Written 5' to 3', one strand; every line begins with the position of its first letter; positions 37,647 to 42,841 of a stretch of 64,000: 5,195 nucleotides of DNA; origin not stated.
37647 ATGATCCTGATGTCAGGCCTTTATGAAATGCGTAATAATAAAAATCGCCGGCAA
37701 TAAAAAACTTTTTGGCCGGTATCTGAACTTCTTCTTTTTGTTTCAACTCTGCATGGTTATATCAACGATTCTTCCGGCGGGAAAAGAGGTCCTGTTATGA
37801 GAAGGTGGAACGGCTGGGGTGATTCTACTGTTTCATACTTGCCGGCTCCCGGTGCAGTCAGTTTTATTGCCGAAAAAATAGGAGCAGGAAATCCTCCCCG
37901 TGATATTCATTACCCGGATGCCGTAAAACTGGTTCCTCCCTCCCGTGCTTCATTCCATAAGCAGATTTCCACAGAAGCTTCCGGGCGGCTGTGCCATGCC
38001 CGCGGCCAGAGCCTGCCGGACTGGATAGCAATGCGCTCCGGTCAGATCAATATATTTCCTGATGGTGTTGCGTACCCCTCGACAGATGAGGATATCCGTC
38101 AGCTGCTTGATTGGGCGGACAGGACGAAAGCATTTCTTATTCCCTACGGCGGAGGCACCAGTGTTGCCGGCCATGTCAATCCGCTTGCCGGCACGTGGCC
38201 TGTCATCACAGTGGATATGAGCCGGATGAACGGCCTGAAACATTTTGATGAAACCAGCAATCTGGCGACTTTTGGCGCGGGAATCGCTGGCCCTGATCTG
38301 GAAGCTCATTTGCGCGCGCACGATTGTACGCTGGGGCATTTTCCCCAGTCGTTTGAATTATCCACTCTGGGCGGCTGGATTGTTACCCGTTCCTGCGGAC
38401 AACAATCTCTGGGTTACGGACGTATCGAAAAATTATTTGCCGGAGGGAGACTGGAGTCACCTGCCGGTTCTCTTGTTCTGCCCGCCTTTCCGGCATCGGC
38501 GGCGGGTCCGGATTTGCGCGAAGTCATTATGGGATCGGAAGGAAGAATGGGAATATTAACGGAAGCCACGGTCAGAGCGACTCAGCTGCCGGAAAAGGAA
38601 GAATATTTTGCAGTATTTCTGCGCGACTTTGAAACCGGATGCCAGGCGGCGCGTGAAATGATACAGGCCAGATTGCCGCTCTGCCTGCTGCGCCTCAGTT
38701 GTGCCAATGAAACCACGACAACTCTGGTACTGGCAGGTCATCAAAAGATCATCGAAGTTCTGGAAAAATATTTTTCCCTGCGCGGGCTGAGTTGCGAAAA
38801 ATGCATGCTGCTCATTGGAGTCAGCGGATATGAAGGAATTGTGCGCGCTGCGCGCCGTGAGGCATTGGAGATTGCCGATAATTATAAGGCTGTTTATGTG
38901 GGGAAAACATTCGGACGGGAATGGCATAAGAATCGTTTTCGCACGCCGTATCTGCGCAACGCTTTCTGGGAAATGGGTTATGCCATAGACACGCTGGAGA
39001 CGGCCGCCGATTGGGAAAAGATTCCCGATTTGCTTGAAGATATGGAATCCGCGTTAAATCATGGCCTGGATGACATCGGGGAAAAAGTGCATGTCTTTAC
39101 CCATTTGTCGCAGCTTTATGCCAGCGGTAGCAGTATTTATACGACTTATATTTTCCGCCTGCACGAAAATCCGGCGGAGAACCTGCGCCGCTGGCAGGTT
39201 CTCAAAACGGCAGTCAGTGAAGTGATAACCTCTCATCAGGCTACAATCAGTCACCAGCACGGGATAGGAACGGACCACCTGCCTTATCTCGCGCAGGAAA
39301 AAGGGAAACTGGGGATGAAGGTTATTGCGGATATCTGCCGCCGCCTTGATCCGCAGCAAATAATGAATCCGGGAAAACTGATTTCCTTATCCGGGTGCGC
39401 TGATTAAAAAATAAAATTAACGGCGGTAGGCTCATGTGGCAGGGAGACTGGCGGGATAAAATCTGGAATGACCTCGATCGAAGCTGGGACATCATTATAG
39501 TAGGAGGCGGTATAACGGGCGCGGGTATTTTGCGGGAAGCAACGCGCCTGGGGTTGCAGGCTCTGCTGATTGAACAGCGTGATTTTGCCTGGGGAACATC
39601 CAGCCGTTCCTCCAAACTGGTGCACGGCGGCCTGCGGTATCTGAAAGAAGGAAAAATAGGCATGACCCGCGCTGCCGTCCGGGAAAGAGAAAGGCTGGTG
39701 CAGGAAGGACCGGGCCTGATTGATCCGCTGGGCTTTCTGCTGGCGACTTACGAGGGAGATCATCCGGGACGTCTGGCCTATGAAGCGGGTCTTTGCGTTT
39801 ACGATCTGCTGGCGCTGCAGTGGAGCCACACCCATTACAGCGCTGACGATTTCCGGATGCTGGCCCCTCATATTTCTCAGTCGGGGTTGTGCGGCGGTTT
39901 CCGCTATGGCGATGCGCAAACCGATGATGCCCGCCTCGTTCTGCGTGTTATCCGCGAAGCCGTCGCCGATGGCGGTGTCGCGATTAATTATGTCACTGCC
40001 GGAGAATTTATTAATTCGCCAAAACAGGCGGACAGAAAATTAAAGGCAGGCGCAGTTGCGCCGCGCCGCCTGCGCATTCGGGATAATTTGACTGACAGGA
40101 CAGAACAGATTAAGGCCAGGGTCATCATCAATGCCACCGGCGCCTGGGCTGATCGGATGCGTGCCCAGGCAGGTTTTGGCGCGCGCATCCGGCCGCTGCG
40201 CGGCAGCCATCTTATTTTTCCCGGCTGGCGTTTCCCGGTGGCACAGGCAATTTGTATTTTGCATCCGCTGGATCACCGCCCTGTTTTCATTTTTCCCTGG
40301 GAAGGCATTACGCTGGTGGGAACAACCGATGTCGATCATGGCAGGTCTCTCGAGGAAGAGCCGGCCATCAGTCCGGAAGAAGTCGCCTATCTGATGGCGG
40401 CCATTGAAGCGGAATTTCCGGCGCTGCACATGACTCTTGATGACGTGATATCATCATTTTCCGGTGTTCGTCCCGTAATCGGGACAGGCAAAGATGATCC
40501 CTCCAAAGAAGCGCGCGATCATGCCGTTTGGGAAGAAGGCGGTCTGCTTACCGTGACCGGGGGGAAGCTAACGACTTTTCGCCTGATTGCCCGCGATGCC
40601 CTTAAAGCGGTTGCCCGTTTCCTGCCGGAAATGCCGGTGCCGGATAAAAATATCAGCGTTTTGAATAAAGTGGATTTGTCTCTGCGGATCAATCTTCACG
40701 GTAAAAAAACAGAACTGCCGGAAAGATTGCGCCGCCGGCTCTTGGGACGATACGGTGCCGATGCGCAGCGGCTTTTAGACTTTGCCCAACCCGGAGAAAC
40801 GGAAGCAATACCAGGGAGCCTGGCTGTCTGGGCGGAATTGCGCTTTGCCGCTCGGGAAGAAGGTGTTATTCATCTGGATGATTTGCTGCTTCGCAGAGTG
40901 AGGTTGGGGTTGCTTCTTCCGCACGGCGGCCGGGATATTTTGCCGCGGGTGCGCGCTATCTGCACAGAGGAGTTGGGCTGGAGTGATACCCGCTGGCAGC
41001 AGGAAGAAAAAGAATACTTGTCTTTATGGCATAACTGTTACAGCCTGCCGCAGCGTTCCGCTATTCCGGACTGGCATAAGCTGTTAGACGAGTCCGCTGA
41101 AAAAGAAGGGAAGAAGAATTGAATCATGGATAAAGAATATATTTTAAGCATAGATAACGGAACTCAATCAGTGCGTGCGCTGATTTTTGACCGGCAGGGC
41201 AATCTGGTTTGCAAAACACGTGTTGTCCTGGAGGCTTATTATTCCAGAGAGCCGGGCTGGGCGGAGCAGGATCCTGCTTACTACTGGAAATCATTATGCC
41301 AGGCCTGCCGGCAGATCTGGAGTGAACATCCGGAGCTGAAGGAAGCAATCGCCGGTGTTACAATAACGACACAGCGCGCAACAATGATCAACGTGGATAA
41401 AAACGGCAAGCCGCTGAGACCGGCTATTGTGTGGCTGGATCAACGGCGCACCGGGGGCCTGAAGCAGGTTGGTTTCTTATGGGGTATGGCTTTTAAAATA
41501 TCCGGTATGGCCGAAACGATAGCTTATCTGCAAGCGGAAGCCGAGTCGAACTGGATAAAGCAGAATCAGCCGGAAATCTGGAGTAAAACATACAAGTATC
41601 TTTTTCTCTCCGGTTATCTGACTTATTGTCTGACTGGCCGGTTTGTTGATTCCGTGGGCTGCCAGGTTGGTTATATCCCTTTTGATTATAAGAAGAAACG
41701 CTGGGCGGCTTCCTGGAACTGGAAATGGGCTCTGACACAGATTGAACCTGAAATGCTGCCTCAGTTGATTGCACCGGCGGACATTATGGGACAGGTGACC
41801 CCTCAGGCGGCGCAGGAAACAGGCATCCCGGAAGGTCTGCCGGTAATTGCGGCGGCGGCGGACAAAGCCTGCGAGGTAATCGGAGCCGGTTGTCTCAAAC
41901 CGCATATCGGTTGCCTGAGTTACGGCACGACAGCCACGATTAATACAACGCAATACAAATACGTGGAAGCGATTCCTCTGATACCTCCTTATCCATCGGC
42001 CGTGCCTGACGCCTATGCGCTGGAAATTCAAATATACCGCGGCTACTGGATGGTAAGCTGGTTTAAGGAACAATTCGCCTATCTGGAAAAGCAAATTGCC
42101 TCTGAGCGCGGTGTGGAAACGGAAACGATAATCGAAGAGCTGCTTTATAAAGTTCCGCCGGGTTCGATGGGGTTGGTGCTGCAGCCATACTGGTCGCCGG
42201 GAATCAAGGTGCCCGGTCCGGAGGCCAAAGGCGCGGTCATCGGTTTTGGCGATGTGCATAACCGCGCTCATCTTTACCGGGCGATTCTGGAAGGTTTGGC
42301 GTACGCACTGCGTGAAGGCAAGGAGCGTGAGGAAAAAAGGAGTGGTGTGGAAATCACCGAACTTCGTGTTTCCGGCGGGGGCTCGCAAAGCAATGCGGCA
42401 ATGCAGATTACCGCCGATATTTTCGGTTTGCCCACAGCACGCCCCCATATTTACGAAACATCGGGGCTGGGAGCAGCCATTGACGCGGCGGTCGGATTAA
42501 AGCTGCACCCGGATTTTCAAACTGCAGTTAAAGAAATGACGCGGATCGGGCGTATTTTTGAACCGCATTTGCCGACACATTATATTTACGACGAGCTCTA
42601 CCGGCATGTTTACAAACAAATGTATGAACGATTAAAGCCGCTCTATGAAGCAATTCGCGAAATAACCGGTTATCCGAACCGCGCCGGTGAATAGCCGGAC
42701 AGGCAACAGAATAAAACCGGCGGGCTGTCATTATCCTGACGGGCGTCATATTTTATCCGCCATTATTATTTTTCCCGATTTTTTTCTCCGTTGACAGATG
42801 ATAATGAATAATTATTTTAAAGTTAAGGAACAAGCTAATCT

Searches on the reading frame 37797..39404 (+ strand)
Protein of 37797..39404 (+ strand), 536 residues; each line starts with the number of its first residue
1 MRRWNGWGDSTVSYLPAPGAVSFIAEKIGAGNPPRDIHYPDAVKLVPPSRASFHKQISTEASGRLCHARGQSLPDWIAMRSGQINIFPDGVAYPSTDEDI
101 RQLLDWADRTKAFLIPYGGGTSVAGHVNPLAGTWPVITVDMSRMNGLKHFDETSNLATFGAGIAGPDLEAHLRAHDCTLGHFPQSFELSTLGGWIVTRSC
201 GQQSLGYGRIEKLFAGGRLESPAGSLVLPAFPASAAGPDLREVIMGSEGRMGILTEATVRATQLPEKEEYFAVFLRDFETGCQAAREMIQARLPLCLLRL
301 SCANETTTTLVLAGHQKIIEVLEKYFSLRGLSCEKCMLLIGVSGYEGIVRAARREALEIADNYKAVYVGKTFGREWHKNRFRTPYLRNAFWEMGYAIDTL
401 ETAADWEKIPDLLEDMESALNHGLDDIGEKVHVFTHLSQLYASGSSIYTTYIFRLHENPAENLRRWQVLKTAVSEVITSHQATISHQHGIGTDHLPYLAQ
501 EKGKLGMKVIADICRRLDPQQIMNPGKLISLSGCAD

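Call 19: search_protein_families(library=pfam, proteins=[window:37797-39404:+], max_evalue=0.00001)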
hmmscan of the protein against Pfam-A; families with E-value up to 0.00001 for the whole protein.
window:37797-39404:+ (536 aa): 2 families
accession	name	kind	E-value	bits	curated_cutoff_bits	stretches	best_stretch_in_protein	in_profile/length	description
PF02913.24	FAD-oxidase_C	-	3.1e-31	109.4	21.2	1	265-528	2-248/248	FAD linked oxidases, C-terminal domain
PF01565.28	FAD_binding_4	-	6.2e-26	91.2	26.4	1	88-226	1-135/139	FAD binding domain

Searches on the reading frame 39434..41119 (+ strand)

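Call 19: search_protein_families(library=pfam, proteins=[window:39434-41119:+], max_evalue=0.00001)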
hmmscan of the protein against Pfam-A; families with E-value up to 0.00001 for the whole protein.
window:39434-41119:+ (562 aa): 2 families
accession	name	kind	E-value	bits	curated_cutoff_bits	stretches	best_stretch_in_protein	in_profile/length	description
PF01266.30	DAO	-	2.4e-47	162.6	27.9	1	19-357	1-319/353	FAD dependent oxidoreductase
PF16901.10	DAO_C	-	9.4e-19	68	31.4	1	424-520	24-125/126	C-terminal domain of alpha-glycerophosphate oxidase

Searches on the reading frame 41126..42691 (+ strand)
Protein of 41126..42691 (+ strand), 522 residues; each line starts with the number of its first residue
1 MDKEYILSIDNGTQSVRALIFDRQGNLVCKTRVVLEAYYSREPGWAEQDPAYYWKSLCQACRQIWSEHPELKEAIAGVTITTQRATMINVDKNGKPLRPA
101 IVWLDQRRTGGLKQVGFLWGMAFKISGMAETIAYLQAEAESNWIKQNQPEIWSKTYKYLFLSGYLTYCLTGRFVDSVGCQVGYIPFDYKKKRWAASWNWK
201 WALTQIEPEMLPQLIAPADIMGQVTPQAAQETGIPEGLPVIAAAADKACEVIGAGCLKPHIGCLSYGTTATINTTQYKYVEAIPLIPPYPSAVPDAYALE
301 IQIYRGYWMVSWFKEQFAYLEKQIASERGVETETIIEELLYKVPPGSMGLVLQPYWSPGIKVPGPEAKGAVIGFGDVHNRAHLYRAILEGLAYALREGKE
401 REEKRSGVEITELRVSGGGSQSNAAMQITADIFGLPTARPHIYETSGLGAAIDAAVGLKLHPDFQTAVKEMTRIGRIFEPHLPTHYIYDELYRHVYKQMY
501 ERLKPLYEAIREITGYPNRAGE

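Call 19: search_protein_families(library=pfam, proteins=[window:41126-42691:+], max_evalue=0.00001)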
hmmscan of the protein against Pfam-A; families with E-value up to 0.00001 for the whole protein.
window:41126-42691:+ (522 aa): 2 families
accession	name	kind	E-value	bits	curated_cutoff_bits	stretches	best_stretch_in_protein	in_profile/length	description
PF00370.27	FGGY_N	-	3.1e-46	158.4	28.8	1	5-253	1-245/245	FGGY family of carbohydrate kinases, N-terminal domain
PF02782.22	FGGY_C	-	9.9e-27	94.4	27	1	263-457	2-197/198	FGGY family of carbohydrate kinases, C-terminal domain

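Call 21: find_related_loci(query=window:41126-42691:+, collection=genome_contigs, flank=4000)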
Query window:41126-42691:+ (522 aa) in genome_contigs; peptide patterns used: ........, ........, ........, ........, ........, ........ (x = any residue, [..] = any of these).
600 stretches matched a pattern (row limit reached: there are more); 587 encode a relative of the query (tblastn E <= 1e-3); the best 80 are kept; 80 distinct loci.
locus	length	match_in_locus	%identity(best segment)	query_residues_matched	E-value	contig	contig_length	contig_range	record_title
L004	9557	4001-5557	84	1-519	0e+0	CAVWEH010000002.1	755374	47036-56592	MAG: uncultured delta proteobacterium isolate MFD01299.bin.1.95 genome assembly, contig: contig_14311, whole genome shot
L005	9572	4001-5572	82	1-522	0e+0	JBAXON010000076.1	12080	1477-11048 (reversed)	MAG: Deltaproteobacteria bacterium isolate ELA506 MAG506_76, whole genome shotgun sequence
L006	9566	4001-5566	81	1-522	0e+0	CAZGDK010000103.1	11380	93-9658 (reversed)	MAG TPA_asm: uncultured Smithella sp. isolate SRP263991_co7_550 genome assembly, contig: NODE_11301_length_11380_cov_11.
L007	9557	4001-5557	82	1-519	0e+0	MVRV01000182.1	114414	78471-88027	MAG: Smithella sp. PtaU1.Bin162 A4E71_contig000182, whole genome shotgun sequence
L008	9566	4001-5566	79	1-522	0e+0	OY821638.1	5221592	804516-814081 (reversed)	MAG: Smithellaceae bacterium isolate 7d888188-1d27-4603-a379-950c855845c6 genome assembly, chromosome: 1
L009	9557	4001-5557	79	1-519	0e+0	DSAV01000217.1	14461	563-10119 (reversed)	MAG TPA_asm: Deltaproteobacteria bacterium isolate SpSt-1157 Ga0129302_1002094, whole genome shotgun sequence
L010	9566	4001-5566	79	1-522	0e+0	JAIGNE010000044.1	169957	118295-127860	MAG: Deltaproteobacteria bacterium isolate BIN3 25591, whole genome shotgun sequence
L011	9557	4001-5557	85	1-519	0e+0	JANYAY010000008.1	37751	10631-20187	MAG: Deltaproteobacteria bacterium isolate GL140_5_metabat_391 GL140_5_k141_1121762, whole genome shotgun sequence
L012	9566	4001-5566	72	3-519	0e+0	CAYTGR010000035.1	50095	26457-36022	MAG TPA_asm: uncultured Anaerolineales bacterium isolate binchicken_co20_429 genome assembly, contig: NODE_1629_length_5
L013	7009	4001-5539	72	1-513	0e+0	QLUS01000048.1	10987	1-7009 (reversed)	MAG: Bacillota bacterium isolate HKB212 DDT20_48, whole genome shotgun sequence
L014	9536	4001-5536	72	4-515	0e+0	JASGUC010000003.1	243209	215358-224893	MAG: Pseudomonadota bacterium isolate MAG95_MWBP c_000000003788, whole genome shotgun sequence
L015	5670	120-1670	71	3-519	0e+0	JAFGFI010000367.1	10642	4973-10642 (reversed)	MAG: Anaerolineae bacterium isolate Zod_Metabat.1307 k87_10450430, whole genome shotgun sequence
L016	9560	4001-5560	72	1-520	0e+0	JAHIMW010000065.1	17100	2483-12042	MAG: Proteobacteria bacterium isolate KR13_N2.mb.84 KR13_N2.mb.84_k141_142779, whole genome shotgun sequence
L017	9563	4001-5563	70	1-522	0e+0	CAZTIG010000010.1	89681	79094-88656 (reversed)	MAG TPA_asm: uncultured Chloroflexia bacterium isolate binchicken_co26_208 genome assembly, contig: NODE_382_length_8968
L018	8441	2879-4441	70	1-521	0e+0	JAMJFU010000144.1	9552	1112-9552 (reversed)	MAG: Anaerolineae bacterium isolate B4-07 NODE_144_length_9552_cov_4.618932, whole genome shotgun sequence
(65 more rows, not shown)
